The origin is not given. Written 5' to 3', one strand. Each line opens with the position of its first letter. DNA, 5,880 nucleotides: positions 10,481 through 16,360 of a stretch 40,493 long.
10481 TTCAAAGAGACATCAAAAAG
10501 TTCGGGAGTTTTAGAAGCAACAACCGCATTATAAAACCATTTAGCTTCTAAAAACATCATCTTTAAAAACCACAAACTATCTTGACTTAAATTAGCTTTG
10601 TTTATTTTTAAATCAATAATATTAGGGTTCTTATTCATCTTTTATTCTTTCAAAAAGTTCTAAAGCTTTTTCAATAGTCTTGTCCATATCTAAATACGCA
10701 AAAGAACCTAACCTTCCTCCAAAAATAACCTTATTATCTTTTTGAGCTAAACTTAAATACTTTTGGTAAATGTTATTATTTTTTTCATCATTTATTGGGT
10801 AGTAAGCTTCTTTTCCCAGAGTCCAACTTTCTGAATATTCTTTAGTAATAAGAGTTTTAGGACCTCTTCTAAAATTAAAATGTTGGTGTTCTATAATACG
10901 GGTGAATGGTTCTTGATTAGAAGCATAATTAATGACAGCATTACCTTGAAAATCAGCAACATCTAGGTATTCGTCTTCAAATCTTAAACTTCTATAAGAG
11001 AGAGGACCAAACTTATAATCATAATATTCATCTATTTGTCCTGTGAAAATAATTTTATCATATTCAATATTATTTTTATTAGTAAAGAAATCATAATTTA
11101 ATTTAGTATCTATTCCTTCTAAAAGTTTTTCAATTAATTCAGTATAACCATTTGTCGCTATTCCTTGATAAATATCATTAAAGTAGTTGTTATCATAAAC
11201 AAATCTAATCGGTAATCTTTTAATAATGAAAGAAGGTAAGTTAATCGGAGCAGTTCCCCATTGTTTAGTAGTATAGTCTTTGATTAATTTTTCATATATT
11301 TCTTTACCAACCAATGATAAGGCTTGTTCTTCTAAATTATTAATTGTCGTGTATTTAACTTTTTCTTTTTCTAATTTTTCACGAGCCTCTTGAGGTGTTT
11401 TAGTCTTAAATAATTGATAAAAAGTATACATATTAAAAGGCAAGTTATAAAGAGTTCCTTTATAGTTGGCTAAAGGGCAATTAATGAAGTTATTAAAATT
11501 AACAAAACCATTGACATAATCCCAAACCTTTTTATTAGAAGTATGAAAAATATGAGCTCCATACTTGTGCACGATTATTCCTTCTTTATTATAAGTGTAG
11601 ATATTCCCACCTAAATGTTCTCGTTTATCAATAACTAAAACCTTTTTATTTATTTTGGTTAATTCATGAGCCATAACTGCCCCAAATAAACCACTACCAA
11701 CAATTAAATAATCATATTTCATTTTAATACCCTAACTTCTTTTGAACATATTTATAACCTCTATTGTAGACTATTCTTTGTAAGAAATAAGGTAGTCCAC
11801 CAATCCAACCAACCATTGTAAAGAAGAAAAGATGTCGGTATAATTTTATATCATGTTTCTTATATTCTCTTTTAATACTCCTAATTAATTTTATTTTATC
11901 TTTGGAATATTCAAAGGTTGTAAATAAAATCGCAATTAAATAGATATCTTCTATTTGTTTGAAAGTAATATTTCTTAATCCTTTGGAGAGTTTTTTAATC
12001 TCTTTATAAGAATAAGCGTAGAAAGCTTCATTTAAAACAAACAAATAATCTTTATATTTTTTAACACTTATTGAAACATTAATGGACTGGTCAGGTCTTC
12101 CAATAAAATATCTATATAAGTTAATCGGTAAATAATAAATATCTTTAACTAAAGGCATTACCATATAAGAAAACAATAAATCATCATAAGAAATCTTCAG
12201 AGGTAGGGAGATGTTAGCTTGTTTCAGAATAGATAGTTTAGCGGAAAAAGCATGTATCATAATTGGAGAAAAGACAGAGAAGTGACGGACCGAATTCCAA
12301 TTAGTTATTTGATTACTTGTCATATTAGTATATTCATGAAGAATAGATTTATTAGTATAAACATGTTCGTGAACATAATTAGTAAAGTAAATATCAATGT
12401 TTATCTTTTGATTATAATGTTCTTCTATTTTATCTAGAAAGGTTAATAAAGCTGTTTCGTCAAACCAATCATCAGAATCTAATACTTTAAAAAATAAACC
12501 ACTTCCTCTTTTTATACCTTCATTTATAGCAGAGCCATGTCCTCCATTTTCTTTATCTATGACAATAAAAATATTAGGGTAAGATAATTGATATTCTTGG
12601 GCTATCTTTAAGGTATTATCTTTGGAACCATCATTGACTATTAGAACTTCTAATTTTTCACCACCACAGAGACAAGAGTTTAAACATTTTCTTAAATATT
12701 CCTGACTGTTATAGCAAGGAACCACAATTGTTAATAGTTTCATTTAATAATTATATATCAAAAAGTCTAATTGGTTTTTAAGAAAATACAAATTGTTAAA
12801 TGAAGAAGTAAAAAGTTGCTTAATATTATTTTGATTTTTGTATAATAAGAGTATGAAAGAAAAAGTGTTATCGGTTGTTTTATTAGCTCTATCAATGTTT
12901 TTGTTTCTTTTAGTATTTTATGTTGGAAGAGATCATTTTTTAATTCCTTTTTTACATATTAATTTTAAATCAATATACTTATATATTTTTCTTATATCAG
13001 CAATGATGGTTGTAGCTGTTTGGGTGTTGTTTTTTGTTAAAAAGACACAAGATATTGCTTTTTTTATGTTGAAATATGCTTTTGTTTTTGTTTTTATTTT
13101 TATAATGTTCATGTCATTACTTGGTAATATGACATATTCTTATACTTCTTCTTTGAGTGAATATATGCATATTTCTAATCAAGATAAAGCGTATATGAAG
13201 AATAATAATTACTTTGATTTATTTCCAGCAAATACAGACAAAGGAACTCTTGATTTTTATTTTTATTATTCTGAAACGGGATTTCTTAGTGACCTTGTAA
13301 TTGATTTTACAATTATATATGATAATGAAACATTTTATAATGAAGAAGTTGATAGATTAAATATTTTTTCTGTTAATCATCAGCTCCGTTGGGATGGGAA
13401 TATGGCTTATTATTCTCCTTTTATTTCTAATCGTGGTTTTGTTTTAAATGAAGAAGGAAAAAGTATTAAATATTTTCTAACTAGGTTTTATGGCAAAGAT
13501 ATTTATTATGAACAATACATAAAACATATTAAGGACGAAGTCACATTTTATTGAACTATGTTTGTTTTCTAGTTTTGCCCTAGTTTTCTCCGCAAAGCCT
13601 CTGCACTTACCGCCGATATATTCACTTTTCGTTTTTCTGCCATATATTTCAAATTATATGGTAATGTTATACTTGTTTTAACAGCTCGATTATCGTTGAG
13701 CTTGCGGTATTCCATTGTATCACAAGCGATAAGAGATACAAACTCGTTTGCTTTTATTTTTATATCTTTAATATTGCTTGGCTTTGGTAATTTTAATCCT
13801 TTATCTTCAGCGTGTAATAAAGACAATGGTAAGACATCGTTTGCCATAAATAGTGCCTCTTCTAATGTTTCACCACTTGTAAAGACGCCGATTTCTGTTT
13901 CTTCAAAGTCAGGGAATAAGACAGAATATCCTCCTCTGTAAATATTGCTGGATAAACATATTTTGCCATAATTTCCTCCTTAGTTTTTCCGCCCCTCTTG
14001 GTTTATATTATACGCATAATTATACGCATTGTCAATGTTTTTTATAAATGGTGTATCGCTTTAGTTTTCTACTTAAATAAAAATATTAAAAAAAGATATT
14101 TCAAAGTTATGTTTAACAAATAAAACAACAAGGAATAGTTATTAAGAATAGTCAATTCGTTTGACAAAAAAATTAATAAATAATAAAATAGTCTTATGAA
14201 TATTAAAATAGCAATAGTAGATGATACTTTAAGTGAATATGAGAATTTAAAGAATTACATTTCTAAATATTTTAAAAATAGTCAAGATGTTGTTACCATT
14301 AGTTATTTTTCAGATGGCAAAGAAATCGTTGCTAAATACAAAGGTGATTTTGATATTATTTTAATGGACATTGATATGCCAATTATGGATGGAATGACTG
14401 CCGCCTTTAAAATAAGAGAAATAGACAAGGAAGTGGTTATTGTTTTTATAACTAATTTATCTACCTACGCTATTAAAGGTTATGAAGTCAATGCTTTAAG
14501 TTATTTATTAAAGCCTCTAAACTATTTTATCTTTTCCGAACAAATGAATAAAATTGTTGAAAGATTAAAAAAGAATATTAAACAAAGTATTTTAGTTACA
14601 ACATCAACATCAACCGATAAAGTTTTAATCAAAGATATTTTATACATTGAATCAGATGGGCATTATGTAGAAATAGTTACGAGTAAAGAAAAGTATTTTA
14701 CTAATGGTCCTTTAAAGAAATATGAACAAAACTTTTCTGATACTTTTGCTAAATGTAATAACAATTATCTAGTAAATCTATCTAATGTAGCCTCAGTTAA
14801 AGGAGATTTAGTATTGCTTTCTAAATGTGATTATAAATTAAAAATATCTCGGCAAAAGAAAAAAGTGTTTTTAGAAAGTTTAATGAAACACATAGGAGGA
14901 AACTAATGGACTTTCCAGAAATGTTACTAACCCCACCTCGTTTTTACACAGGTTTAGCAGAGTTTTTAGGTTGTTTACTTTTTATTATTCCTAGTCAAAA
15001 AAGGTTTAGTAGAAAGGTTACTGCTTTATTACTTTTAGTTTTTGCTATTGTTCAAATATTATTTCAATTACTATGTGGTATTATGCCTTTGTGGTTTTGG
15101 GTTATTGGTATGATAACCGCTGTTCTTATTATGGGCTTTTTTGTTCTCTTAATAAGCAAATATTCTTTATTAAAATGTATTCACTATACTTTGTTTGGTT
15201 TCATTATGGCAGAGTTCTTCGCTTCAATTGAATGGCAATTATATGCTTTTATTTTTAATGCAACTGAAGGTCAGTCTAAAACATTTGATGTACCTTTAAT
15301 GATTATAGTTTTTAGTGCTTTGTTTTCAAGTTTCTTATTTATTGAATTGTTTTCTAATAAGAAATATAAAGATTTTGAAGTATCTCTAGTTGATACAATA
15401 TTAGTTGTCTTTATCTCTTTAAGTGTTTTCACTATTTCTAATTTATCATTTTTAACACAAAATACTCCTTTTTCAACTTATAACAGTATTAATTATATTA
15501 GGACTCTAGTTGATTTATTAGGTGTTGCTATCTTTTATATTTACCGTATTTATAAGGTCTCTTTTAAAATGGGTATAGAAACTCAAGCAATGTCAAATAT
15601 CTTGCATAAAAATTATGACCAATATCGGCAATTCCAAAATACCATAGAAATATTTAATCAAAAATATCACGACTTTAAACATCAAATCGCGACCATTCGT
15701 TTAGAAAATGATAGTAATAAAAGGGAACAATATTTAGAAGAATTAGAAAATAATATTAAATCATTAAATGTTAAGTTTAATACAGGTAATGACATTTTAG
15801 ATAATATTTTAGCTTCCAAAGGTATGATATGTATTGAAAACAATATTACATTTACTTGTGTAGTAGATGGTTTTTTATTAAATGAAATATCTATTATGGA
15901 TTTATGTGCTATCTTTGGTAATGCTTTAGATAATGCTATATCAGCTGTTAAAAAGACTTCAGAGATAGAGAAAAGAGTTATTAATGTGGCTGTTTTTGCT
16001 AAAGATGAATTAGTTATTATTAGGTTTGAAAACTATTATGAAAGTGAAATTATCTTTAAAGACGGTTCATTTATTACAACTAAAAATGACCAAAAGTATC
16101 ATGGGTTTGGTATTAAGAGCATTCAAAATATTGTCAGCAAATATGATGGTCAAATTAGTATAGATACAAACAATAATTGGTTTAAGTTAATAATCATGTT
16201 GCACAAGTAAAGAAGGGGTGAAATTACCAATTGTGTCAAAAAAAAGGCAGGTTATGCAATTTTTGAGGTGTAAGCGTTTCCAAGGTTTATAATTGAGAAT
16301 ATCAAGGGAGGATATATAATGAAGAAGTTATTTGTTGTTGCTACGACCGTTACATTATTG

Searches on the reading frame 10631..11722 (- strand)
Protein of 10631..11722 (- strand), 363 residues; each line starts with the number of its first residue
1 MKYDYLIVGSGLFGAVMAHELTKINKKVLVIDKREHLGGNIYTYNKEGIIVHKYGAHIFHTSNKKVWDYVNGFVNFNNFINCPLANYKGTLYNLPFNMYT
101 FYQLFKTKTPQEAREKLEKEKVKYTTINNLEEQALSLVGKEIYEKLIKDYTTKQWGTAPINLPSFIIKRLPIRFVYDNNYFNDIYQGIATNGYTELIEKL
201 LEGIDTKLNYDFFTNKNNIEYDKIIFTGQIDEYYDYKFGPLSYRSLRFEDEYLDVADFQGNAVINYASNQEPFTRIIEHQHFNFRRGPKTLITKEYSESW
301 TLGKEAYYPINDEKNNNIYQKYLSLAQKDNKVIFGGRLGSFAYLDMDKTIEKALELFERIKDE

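Call 10: search_protein_families(library=pfam, proteins=[window:10631-11722:-], max_evalue=0.001)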
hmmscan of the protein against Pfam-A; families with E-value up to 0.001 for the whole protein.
window:10631-11722:- (363 aa): 6 families
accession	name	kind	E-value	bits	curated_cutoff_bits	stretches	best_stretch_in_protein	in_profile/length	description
PF03275.19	GLF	-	2.8e-73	246.4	26.3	1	145-343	1-203/203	UDP-galactopyranose mutase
PF13450.12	NAD_binding_8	-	1.7e-22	79.9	21.9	1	7-71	1-66/68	NAD(P)-binding Rossmann-like domain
PF01593.30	Amino_oxidase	-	7.3e-07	29.3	19.8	1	17-118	6-102/443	Flavin containing amine oxidoreductase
PF01266.30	DAO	-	0.00026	21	27.9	1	4-39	1-37/353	FAD dependent oxidoreductase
PF06690.17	HcgC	-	0.0003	20.9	31.4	0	5-38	46-78/248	FeGP cofactor biosynthesis protein, methyltransferase HcgC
PF00070.33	Pyr_redox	-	0.00042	21.2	22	0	6-38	3-35/82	Pyridine nucleotide-disulphide oxidoreductase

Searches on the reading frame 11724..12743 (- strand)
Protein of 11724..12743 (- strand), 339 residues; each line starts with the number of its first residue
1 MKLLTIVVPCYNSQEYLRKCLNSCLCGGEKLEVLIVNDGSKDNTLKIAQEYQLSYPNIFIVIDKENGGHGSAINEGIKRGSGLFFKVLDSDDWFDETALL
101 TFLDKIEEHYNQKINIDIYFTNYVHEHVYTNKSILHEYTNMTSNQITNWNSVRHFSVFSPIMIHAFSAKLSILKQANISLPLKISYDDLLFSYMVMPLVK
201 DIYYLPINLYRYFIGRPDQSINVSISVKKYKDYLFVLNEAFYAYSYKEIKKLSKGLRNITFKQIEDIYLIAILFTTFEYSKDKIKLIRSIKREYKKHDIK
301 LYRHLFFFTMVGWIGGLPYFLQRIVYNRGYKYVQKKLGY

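Call 10: search_protein_families(library=pfam, proteins=[window:11724-12743:-], max_evalue=0.001)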
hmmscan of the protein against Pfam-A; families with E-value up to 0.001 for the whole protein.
window:11724-12743:- (339 aa): 2 families
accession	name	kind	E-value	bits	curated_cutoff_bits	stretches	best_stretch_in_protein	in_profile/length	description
PF00535.33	Glycos_transf_2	-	4.8e-29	101.9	23.3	1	5-156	1-157/168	Glycosyl transferase family 2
PF13641.12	Glyco_tranf_2_3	-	5.4e-08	33.6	27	1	4-93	3-98/230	Glycosyltransferase like family 2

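Call 18: search_protein_families(library=ncbifam, proteins=[window:11724-12743:-], max_evalue=0.01)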
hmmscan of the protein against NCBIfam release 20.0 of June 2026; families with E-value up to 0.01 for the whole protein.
window:11724-12743:- (339 aa): 23 families
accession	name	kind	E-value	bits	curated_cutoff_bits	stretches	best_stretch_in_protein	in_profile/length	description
NF007482.0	PRK10073.1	equivalog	3.9e-19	68.8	423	1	3-220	7-221/334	glycosyltransferase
TIGR03937.1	PgaC_IcaA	equivalog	2.4e-14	53.1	422.3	1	3-109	46-153/407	poly-beta-1,6-N-acetyl-D-glucosamine synthase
NF047683.1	TeichurnBiosyTuaG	equivalog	6.8e-14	52.1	400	1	3-140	7-138/252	teichuronic acid biosynthesis protein TuaG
TIGR03111.1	glyc2_xrt_Gpos1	hypoth_equivalog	3.7e-12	45.8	363.95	1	4-109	51-159/439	TIGR03111 family XrtG-associated glycosyltransferase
TIGR04283.1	glyco_like_mftF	equivalog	3.2e-10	40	182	1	4-121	1-108/221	TIGR04283 family arsenosugar biosynthesis glycosyltransferase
NF050050.1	ProtGlycPglI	equivalog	4.8e-10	39.3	500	1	2-112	2-114/306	GalNAc(5)-diNAcBac-PP-undecaprenol beta-1,3-glucosyltransferase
NF041875.1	EPS_EpsD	equivalog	1.6e-09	37.6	370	1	4-98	1-96/325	exopolysaccharide biosynthesis glycosyltransferase EpsD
TIGR03965.1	mycofact_glyco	equivalog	7.1e-08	31.7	280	1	4-91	76-164/467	mycofactocin biosynthesis glycosyltransferase MftF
NF007986.1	PRK10714.1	equivalog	3.4e-07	29.6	529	1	3-96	7-105/316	undecaprenyl-phosphate 4-deoxy-4-formamido-L-arabinose transferase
NF053739.1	GlytfEpsEBac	equivalog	7.9e-07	28.3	450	1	5-99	4-100/265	glycosyltransferase EpsE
NF038302.1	EPS_HpsE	equivalog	2.1e-06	26.9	300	1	4-96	3-101/307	hormogonium polysaccharide biosynthesis glycosyltransferase HpsE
NF047588.1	GlcsyltransPgfSStrep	equivalog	7.7e-06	25.3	500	1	4-111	3-115/308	glycosyltransferase PgfS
TIGR04242.1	nodulat_NodC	equivalog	1.4e-05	24.2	550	1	6-98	52-148/395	chitooligosaccharide synthase NodC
NF007453.0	PRK10018.1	equivalog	1.6e-05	24.8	382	1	3-140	7-143/280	colanic acid biosynthesis glycosyltransferase WcaA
TIGR04017.1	WcaA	equivalog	3.6e-05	23.5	495.75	1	3-139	6-141/279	colanic acid biosynthesis glycosyltransferase WcaA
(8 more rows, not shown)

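Call 55: search_solved_structures(query=window:11724-12743:-, max_evalue=0.001)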
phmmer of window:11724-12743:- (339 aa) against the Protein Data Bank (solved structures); distinct sequences matched with E-value up to 0.001: 20.
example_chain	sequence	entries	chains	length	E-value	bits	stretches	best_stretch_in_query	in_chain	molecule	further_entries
2z87_A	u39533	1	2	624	2.8e-21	79.6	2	3-110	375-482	Chondroitin synthase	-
2z86_A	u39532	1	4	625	2.9e-21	79.6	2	3-110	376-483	Chondroitin synthase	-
3bcv_A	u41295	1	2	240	1.1e-15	61.2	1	4-106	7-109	Putative glycosyltransferase protein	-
5hea_A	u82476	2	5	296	7.9e-15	58.4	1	2-98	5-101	Putative glycosyltransferase (GalT1)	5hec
5tze_C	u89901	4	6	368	6e-12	48.9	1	5-193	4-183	Glycosyl transferase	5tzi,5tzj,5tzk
5tz8_A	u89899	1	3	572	1.3e-11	47.8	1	5-181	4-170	Glycosyl transferase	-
9omj_A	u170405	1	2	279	7.5e-09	38.7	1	4-99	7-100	Glycosyltransferase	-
9omm_A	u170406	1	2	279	7.5e-09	38.7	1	4-99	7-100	Glycosyltransferase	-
9omh_A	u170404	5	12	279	7.5e-09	38.7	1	4-99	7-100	Glycosyltransferase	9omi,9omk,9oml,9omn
6p61_A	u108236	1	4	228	1.8e-08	37.4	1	4-112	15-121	Glycosyltransferase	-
5mlz_A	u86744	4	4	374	3.3e-07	33.4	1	4-93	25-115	Dolichol monophosphate mannose synthase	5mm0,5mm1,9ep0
9hwj_A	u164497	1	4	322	5.9e-07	32.5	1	2-108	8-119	Undecaprenyl-phosphate 4-deoxy-4-formamido-L-arabinose transferase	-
9bhc_C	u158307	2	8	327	1.3e-05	28.1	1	2-92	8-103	Undecaprenyl-phosphate 4-deoxy-4-formamido-L-arabinose transferase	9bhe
8vxh_A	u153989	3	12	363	1.4e-05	28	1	2-92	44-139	Undecaprenyl-phosphate 4-deoxy-4-formamido-L-arabinose transferase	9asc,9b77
22ao_A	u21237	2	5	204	0.00016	24.5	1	9-114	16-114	GmaR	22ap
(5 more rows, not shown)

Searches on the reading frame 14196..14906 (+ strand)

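Call 6: search_protein_families(library=pfam, proteins=[window:14196-14906:+], max_evalue=0.001)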
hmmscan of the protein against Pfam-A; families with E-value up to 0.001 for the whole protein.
window:14196-14906:+ (236 aa): 2 families
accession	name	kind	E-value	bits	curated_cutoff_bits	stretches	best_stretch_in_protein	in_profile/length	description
PF04397.21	LytTR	-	6.5e-18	65.2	22.6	1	142-229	5-97/98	LytTr DNA-binding domain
PF00072.30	Response_reg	-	8.9e-16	58.5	30.2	1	5-109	1-102/111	Response regulator receiver domain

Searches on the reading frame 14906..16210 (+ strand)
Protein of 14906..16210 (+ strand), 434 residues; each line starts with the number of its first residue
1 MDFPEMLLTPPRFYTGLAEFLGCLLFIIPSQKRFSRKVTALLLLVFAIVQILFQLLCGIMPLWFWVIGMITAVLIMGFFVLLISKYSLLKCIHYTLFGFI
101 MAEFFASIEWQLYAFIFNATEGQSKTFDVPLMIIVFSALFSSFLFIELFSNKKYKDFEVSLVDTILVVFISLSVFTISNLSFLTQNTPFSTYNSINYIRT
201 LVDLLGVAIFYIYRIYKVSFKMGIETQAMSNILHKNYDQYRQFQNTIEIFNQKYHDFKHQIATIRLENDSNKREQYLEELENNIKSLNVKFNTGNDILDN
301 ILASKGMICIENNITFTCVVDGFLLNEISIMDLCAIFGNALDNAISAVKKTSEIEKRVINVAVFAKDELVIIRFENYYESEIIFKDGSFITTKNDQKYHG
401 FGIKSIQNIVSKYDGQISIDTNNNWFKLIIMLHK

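Call 6: search_protein_families(library=pfam, proteins=[window:14906-16210:+], max_evalue=0.001)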
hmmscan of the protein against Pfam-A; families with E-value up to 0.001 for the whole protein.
window:14906-16210:+ (434 aa): 1 family
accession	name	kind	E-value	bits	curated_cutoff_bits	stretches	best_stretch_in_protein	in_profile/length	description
PF14501.12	HATPase_c_5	-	2.1e-30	105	22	1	328-432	1-101/102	GHKL domain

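Call 18: search_protein_families(library=ncbifam, proteins=[window:14906-16210:+], max_evalue=0.01)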
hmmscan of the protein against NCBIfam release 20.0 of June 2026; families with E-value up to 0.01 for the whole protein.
window:14906-16210:+ (434 aa): 3 families
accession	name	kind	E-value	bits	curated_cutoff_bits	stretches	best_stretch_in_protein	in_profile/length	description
NF011627.0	PRK15053.1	equivalog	0.0002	20.1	656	1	326-425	426-529/552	sensor histidine kinase DpiB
NF008298.1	PRK11086.1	subfamily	0.00034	19.2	520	1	294-427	382-517/529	DcuS/MalK family sensor histidine kinase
TIGR02938.1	nifL_nitrog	equivalog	0.0012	17.5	242.45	1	333-423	388-482/494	nitrogen fixation negative regulator NifL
